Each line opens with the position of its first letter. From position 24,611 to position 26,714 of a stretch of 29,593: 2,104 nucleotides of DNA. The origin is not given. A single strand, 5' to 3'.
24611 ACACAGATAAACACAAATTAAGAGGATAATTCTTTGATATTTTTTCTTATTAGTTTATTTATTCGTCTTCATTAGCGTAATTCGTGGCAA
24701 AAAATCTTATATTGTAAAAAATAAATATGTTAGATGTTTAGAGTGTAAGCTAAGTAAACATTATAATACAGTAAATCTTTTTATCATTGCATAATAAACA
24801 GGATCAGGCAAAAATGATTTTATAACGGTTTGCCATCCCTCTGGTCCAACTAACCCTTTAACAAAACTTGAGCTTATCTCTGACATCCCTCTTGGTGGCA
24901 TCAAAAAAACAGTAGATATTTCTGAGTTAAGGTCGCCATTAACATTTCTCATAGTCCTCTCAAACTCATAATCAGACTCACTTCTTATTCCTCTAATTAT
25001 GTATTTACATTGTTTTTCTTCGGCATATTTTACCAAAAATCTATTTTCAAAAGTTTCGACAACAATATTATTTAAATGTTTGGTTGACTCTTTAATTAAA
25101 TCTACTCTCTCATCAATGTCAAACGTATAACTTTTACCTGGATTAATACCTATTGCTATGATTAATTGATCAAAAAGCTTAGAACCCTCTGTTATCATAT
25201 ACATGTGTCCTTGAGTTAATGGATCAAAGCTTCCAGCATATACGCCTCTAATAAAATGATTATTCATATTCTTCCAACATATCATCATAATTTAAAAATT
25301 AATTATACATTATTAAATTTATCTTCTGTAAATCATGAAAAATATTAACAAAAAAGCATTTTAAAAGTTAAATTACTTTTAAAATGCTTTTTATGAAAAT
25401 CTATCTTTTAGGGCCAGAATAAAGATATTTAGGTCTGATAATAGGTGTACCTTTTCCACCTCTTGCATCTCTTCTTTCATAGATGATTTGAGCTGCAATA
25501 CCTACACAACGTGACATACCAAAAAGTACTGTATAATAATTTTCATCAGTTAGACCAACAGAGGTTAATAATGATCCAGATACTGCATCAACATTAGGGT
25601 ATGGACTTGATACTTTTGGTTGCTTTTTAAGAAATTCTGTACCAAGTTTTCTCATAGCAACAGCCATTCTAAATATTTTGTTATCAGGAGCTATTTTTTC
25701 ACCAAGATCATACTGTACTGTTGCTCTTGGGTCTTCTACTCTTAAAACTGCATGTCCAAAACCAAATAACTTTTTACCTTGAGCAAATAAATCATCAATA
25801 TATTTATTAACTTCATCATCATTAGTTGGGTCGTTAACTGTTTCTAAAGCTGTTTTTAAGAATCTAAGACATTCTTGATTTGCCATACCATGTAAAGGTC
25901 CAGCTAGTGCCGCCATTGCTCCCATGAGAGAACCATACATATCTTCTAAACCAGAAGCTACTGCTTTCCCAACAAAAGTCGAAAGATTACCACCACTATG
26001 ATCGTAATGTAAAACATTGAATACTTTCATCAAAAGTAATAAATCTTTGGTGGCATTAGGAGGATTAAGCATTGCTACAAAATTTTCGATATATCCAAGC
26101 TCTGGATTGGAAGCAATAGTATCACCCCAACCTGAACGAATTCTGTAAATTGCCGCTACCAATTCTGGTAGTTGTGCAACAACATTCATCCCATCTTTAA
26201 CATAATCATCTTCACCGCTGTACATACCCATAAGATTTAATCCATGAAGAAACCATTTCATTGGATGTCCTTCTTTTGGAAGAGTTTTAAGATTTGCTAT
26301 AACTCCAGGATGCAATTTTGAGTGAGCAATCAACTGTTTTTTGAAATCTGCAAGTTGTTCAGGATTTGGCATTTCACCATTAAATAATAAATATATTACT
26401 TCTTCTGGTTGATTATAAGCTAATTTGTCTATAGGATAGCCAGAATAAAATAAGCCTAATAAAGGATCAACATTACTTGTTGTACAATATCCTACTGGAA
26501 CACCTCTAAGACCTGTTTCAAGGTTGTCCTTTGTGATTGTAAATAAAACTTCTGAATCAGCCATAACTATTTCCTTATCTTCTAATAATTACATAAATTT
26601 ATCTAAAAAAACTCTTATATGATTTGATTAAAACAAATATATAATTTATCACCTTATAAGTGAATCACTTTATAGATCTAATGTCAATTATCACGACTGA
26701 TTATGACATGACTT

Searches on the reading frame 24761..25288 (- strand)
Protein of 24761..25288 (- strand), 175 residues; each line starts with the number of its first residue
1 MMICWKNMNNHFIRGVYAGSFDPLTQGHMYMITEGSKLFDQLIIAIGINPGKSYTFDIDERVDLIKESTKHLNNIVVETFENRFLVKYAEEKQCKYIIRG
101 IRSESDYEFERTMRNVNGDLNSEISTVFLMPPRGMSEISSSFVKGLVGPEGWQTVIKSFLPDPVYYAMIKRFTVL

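Call 8: search_protein_families(library=pfam, proteins=[window:24761-25288:-], max_evalue=0.001)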
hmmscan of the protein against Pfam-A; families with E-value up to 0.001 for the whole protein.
window:24761-25288:- (175 aa): 2 families
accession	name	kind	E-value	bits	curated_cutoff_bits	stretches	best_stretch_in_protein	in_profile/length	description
PF01467.32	CTP_transf_like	-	9.7e-16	58.6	21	1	16-143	1-130/133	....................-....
PF08218.17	Citrate_ly_lig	-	3.2e-07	30.7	20.9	1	22-81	9-66/182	Citrate lyase ligase C-terminal domain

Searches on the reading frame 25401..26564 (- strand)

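Call 8: search_protein_families(library=pfam, proteins=[window:25401-26564:-], max_evalue=0.001)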
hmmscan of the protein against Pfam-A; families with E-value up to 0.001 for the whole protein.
window:25401-26564:- (387 aa): 1 family
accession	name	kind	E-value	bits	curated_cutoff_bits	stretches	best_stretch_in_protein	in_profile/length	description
PF00285.26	Citrate_synt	-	3.9e-90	302.9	27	1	18-379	1-357/357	Citrate synthase, C-terminal domain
